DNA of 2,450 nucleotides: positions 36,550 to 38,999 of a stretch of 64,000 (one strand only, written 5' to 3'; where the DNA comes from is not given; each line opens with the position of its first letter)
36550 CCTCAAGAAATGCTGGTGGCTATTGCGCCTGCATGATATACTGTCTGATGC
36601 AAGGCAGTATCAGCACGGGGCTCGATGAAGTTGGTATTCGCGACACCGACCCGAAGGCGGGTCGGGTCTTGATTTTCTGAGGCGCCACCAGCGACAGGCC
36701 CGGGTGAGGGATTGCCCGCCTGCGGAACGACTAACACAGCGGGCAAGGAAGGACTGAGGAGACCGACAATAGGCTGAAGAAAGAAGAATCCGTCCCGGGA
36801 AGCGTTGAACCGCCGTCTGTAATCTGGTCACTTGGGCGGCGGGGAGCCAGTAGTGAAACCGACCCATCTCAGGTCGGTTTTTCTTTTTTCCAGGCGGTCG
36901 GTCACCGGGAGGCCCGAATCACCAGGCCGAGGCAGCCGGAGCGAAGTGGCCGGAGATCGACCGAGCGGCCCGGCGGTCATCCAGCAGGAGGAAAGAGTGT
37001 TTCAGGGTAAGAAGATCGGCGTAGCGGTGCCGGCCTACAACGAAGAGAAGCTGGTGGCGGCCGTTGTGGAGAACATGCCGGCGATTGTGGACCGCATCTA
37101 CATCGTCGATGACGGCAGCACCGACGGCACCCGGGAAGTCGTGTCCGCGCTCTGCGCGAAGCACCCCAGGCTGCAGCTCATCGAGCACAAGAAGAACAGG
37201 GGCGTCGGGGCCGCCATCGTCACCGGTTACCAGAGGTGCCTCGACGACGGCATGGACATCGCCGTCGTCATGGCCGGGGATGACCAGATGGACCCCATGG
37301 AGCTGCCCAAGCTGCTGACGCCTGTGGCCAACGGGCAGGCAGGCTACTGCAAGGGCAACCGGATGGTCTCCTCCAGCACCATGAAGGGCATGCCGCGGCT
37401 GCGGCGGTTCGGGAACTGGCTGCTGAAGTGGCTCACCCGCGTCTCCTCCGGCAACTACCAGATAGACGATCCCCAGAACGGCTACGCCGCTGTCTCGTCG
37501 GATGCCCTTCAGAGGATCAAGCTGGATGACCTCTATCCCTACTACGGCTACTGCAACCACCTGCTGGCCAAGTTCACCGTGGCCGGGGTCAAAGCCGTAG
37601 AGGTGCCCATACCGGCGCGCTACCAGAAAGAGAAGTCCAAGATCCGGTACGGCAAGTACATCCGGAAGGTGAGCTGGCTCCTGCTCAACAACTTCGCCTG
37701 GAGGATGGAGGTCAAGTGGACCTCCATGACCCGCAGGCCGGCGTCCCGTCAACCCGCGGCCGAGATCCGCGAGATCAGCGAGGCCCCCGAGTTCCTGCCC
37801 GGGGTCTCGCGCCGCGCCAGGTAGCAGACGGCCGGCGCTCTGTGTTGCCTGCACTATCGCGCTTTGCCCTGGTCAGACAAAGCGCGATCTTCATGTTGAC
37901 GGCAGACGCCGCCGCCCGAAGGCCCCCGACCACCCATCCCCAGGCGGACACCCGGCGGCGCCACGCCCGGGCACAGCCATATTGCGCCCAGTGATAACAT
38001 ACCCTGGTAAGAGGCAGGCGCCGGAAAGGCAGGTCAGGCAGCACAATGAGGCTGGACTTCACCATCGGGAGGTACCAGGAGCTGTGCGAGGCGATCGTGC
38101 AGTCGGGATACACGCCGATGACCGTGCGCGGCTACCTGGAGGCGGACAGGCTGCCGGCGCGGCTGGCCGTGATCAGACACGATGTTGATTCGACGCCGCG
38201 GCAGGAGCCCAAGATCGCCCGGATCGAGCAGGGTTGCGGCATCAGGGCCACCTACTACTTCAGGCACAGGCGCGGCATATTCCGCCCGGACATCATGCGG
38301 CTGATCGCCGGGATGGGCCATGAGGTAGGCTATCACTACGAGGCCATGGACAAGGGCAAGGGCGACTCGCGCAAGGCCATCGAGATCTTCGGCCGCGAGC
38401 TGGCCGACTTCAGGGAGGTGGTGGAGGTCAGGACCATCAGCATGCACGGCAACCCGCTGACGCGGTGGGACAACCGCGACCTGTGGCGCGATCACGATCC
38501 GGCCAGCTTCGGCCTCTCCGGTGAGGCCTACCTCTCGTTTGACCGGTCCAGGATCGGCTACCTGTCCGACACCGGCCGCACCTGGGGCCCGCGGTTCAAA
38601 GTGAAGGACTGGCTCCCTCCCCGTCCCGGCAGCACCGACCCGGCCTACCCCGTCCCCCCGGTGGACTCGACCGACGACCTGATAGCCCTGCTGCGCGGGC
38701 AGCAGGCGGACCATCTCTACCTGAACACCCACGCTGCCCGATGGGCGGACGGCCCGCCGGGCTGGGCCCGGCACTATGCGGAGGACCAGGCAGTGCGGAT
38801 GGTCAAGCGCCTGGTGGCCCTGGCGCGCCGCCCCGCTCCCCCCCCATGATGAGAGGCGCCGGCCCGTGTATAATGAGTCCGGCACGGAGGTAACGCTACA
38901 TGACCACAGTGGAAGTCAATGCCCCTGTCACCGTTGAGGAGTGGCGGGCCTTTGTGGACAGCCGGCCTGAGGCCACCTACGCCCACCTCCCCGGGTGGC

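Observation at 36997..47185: Second glycan module repeats the architecture of the first but with methylation and deacetylation chemistry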

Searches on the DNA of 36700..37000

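Call 27: search_rna_families(source=window, start=36700, end=37000, threshold=gathering, show_alignments=1)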
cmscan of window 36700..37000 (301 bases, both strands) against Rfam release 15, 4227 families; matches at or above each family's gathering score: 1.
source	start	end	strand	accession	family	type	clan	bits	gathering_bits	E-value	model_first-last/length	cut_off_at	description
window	36789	36873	+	RF01786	c-di-GMP-II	Cis-reg; riboswitch;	CL00127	64.6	53.5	1.8e-14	1-84/84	no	Cyclic di-GMP-II riboswitch aptamer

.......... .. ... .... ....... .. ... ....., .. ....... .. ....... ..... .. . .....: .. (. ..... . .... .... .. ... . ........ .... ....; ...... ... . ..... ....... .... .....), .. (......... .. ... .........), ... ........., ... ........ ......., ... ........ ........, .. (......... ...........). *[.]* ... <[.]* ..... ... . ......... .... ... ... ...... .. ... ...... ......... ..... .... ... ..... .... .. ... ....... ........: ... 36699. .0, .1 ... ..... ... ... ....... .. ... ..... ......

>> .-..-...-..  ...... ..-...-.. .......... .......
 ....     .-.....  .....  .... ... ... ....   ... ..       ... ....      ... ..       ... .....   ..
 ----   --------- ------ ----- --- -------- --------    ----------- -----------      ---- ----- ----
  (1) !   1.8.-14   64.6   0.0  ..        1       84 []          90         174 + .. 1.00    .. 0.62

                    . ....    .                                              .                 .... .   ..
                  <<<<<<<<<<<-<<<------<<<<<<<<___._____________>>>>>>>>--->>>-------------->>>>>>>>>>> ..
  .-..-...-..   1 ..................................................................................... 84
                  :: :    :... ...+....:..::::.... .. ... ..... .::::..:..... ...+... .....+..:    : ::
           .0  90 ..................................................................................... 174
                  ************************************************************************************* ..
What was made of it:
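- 36855..36890 (+): Intrinsic terminator (expression platform). Its 5' arm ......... overlaps the conserved 3' strand of the aptamer. The overlap with model positions about 66-84 is visible in call 27.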

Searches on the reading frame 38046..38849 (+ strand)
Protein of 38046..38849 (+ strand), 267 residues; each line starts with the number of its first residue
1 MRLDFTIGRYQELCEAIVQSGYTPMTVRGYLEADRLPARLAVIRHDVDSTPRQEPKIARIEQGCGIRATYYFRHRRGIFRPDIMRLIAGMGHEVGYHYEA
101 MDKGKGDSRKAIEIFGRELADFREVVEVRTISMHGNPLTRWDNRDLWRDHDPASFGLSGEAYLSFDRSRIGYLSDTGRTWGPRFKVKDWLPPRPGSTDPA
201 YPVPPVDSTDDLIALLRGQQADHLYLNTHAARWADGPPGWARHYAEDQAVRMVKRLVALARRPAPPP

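Call 6: search_protein_families(library=pfam, proteins=[window:38046-38849:+], max_evalue=0.01)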
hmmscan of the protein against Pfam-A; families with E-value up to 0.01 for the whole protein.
window:38046-38849:+ (267 aa): 0 families

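Call 17: search_protein_families(library=ncbifam, proteins=[window:38046-38849:+], max_evalue=0.01)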
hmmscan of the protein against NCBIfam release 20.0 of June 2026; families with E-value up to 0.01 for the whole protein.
window:38046-38849:+ (267 aa): 0 families
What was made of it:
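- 38046..38849 (+): B2: 267-aa protein of a large unnamed family. Predicted metal hydrolase with a (beta/alpha)-barrel, distantly CE4-like. No Pfam or NCBIfam hit (calls 6, 17).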

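Call 35: search_solved_structures(query=window:38046-38849:+, max_evalue=10)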
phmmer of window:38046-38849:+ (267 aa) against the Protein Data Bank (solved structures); distinct sequences matched with E-value up to 10: 2.
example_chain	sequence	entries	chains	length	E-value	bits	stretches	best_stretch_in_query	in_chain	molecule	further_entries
7lbu_A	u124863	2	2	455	0.001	21.7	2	135-216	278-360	Exo-alpha-sialidase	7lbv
5zns_A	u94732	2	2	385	0.41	13.1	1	62-128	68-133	chitin deacetylase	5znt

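Call 48: search_protein_representatives(protein=window:38046-38849:+)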
Query: 267 residues. Proteins with E-value up to 0.001 (for the whole library): 1939; up to 1e-10: 834; up to 1e-30: 327. The best 150 are listed.
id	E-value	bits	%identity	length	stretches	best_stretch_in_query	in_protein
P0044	1.3e-88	313.3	53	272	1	1-259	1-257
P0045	7.7e-67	241.9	45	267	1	2-245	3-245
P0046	6.9e-66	238.8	46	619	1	3-256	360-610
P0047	7.6e-65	235.4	46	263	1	1-251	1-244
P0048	8.1e-65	235.3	46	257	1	3-251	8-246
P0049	2.5e-64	233.7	47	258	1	4-259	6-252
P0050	3.1e-61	223.5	41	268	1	3-262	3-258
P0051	5.6e-61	222.7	42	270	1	3-258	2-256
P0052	1.3e-58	214.9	45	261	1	3-263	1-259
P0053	1.9e-58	214.4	41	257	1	1-257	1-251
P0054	2.0e-57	211.0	44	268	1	2-256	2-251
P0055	2.1e-57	210.9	42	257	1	3-256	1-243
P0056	5.8e-57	209.5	43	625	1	3-255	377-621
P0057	1.1e-56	208.5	42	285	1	3-262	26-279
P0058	1.8e-56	207.9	44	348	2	35-253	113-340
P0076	5.3e-52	193.2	40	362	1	5-261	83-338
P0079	2.1e-51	191.2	40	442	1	1-257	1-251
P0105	1.8e-47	178.4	40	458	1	3-257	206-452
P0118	1.1e-45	172.5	39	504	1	4-258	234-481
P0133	2.4e-44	168.1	38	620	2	4-255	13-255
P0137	1.3e-43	165.7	37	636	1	4-261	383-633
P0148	9.0e-43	163.0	40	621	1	3-244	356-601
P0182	2.4e-40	155.0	37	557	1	4-262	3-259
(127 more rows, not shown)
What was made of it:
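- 38046..38849 (+): 1939 representatives at E<=1e-3 (call 48).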

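Call 49: search_protein_families(library=pfam, proteins=[P0046, P0056, P0105, P0118, P0133, P0137, P0148, P0182, P0079, P0076], max_evalue=0.01)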
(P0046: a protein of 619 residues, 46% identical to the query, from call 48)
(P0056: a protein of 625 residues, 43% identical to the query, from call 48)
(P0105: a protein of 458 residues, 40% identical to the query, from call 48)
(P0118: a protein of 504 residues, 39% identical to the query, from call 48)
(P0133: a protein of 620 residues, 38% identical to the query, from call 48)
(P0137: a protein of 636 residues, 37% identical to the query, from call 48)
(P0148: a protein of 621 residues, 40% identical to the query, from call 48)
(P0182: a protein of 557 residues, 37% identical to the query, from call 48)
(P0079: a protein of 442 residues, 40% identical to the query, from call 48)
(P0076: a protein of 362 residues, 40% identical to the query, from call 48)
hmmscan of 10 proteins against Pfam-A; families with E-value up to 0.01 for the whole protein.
P0046 (619 aa): 1 family
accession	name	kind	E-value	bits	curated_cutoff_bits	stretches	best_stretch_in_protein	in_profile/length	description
PF04007.18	DUF354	-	1.3e-19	71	22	1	2-309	2-322/349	Protein of unknown function (DUF354)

P0056 (625 aa): 4 families
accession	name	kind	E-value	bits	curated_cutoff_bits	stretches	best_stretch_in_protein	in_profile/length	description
PF00534.26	Glycos_transf_1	-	1.2e-12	48.1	26.4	1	181-341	4-160/172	Glycosyl transferases group 1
PF13439.12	Glyco_transf_4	-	1.4e-10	41.9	28.5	1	18-171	6-165/170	Glycosyltransferase Family 4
PF13692.12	Glyco_trans_1_4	-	3.1e-08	34.4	27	1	194-336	3-141/142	Glycosyl transferases group 1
PF13579.12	Glyco_trans_4_4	-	7e-07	30.2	29.7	1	58-160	49-145/158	Glycosyl transferase 4-like domain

P0105 (458 aa): 0 families

P0118 (504 aa): 1 family
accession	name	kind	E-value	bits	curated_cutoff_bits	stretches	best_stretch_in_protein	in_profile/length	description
PF01904.24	DUF72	-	0.0083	16.6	25.3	0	452-496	169-212/217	Protein of unknown function DUF72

P0133 (620 aa): 4 families
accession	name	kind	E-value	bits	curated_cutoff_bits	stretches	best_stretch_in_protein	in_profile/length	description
PF01522.26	Polysacc_deac_1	-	1.6e-20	73.7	23.1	1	347-452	19-121/124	Polysaccharide deacetylase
PF10096.14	DUF2334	-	4.8e-07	30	26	1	337-495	18-154/203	Uncharacterized protein conserved in bacteria (DUF2334)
PF11959.13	DUF3473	-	0.00071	20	29.6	1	477-566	13-99/130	Domain of unknown function (DUF3473)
PF03065.20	Glyco_hydro_57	-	0.0051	16.6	21.2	0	405-452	118-166/291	Glycosyl hydrolase family 57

P0137 (636 aa): 1 family
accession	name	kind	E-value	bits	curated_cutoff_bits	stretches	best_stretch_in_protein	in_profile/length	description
PF04007.18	DUF354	-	0.00042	19.9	22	1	12-272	12-284/349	Protein of unknown function (DUF354)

P0148 (621 aa): 3 families
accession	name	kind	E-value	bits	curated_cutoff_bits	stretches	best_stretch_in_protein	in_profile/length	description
PF04007.18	DUF354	-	7e-06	25.8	22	1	11-273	11-284/349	Protein of unknown function (DUF354)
PF03033.26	Glyco_transf_28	-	0.00022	21.7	26.2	1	19-88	18-90/139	Glycosyltransferase family 28 N-terminal domain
PF13439.12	Glyco_transf_4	-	0.0083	16.6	28.5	0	18-92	10-78/170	Glycosyltransferase Family 4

P0182 (557 aa): 1 family
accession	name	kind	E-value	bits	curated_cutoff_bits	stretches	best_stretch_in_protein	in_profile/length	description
PF00551.24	Formyl_trans_N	-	1.7e-12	47.9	26.1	1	378-485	61-168/181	Formyl transferase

P0079 (442 aa): 3 families
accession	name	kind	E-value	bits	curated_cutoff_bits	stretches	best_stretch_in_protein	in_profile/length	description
PF13098.12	Thioredoxin_2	-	4.1e-14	53.2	27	1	318-439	2-104/104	Thioredoxin-like domain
PF03781.23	FGE-sulfatase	-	0.0012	19.1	23.3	1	245-285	211-254/255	Sulfatase-modifying factor enzyme 1-like domain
PF13462.12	Thioredoxin_4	-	0.006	17.2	23.2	0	380-440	105-164/165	Thioredoxin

P0076 (362 aa): 0 families
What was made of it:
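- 38046..38849 (+): Family members occur fused to DUF354, GT4, CE4 and formyltransferase domains (call 49).
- The B2 family occurs fused to DUF354, GT4, CE4 and formyltransferase domains (call 49). One B2-family member is fused to a formyltransferase domain, as in ArnA (call 49).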

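Call 64: predict_structure(alignment_id=A7)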
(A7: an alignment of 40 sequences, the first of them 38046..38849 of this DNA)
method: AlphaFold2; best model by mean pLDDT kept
length: 267 residues; sequences in the alignment: 40
mean_pLDDT: 94.8   pTM: 0.92
mean pLDDT of the five models: 94.8, 94.5, 93.9, 93.6, 93.3
residues with pLDDT >= 90: 229; 70-90: 33; 50-70: 4; < 50: 1
segments of 3 or more residues with pLDDT < 50: none
pLDDT, mean of each block of 10 residues (from residue 1): 93 98 98 98 98 98 99 98 99 99 98 99 99 95 97 98 95 94 85 88 94 97 97 95 91 87 65
secondary structure, 60 per line:
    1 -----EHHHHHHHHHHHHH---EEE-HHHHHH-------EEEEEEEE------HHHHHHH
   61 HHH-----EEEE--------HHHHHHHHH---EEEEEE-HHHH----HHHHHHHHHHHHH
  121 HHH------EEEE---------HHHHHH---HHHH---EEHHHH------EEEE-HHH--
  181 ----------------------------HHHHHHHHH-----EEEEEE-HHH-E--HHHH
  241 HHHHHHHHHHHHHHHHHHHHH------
elements in order: H7-19 E23-25 H27-32 E40-47 H54-63 E69-72 H81-89 E93-98 H100-103 H108-123 E130-133 H143-148 H152-155 H161-164 E171-174 H209-217 E223-228 H237-261
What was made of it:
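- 38046..38849 (+): AF2 pLDDT 94.8 (call 64).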

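Call 66: fold_search(model_id=the predicted structure, library=pdb)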
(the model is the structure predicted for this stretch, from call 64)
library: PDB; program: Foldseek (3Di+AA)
matches with E <= 10: 1505; with E <= 0.001: 0
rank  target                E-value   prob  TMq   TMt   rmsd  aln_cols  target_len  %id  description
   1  8d45_D                3.8e-03  0.66  0.28  0.24  14.5       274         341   12  Cryo-EM structure of human Kidney Betaine-Homocysteine Methyltransferase (released 2022-11-16)
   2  7drd_G                4.9e-03  0.38  0.25  0.25  14.7       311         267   12  Cryo-EM structure of DgpB-C at 2.85 angstrom resolution (released 2021-12-08)
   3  1ny1_A                5.9e-03  0.97  0.38  0.43  13.2       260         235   11  CRYSTAL STRUCTURE OF B. SUBTILIS POLYSACCHARIDE DEACETYLASE NORTHEAST STRUCTURAL GENOMICS CONSORTIUM TARGET SR127. (released 2003-03-18)
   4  5b1i_A                6.7e-03  0.25  0.20  0.18  16.9       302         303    9  Crystal structure of K42A mutant of cystathionine beta-synthase from Lactobacillus plantarum in a complex with L-methi (released 2016-12-07)
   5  7fbw                  7.1e-03  0.99  0.39  0.53   9.4       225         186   14  Acetylxylan esterase from Caldanaerobacter subterraneus subsp. tengcongensis (released 2021-10-27)
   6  9u4x_A                8.5e-03  0.57  0.21  0.18  12.7       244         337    9  Crystal Structure of Alcohol Dehydrogenase from Anoxybacillus geothermalis D9 (released 2026-03-25)
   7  4m3p_B                8.5e-03  0.41  0.25  0.20  14.7       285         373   12  Betaine-Homocysteine S-Methyltransferase from Homo sapiens complexed with Homocysteine (released 2014-06-18)
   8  1jbq_A                9.1e-03  0.28  0.21  0.17  19.0       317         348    8  STRUCTURE OF HUMAN CYSTATHIONINE BETA-SYNTHASE: A UNIQUE PYRIDOXAL 5'-PHOSPHATE DEPENDENT HEMEPROTEIN (released 2001-08-12)
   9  3vyl_A                1.0e-02  0.89  0.37  0.34  13.7       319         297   12  Structure of L-ribulose 3-epimerase (released 2013-10-02)
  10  3cqi_B                1.0e-02  0.44  0.26  0.26  14.4       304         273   12  Crystal Structure of L-xylulose-5-phosphate 3-epimerase UlaE (form B) complex with sulfate (released 2008-11-25)
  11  2vyo                  1.2e-02  1.00  0.48  0.60   8.5       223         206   12  Chitin deacetylase family member from Encephalitozoon cuniculi (released 2008-08-12)
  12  2htm_C                1.2e-02  0.63  0.33  0.35  12.4       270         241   16  Crystal structure of TTHA0676 from Thermus thermophilus HB8 (released 2007-01-26)
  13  4d9k_A                1.2e-02  0.21  0.21  0.16  20.5       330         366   12  Crystal structure of Escherichia coli Diaminopropionate ammonia lyase in apo form (released 2012-04-25)
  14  4d9k_C                1.3e-02  0.25  0.22  0.17  19.8       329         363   10  Crystal structure of Escherichia coli Diaminopropionate ammonia lyase in apo form (released 2012-04-25)
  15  1gu7_A                1.4e-02  0.44  0.23  0.18  14.8       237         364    9  Enoyl thioester reductase from Candida tropicalis (released 2003-03-13)
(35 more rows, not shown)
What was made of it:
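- On Carbohydrate esterase family 4 (B2): CE4 structures have the highest Foldseek probabilities (0.91-1.0) and TMt up to 0.60, but all have E > 1e-3 (call 66).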
